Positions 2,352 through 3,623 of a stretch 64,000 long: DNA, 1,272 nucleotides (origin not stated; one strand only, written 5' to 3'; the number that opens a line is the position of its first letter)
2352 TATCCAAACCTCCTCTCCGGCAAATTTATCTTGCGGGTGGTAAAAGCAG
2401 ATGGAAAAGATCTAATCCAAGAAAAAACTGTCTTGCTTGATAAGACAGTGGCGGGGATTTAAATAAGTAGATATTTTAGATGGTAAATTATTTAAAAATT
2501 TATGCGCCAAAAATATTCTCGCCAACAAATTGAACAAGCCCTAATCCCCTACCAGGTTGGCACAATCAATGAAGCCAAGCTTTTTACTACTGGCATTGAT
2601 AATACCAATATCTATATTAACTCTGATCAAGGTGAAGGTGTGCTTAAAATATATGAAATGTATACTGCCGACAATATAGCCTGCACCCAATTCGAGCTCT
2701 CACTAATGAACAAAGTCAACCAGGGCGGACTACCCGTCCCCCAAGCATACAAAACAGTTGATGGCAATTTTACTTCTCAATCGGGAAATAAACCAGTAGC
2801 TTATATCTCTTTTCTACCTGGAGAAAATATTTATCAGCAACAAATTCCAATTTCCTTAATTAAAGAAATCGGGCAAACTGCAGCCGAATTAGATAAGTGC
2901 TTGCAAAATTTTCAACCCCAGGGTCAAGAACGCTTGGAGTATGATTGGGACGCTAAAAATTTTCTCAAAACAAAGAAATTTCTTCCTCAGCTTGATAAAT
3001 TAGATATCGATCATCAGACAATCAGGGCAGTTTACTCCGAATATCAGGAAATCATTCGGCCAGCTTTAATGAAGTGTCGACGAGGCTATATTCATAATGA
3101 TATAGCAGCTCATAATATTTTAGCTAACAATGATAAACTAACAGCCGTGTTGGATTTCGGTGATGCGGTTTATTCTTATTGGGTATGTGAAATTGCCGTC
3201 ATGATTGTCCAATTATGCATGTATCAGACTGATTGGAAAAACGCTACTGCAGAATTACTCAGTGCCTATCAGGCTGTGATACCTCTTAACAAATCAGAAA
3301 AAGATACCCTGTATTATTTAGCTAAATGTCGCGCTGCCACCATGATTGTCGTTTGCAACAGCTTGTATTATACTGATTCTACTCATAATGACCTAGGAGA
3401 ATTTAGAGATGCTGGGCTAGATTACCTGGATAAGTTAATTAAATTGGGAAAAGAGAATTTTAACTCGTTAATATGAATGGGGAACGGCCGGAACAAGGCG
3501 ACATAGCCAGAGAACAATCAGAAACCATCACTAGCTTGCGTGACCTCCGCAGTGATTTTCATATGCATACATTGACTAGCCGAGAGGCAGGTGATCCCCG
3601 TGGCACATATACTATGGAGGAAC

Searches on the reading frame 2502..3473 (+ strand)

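Call 45: search_protein_families(library=pfam, proteins=[window:2502-3473:+], max_evalue=0.00001)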
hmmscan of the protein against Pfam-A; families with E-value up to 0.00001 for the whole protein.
window:2502-3473:+ (324 aa): 1 family
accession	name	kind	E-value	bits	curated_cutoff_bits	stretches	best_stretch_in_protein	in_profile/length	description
PF01636.29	APH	-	6.4e-24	85.5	23.2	1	25-256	2-229/239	Phosphotransferase enzyme family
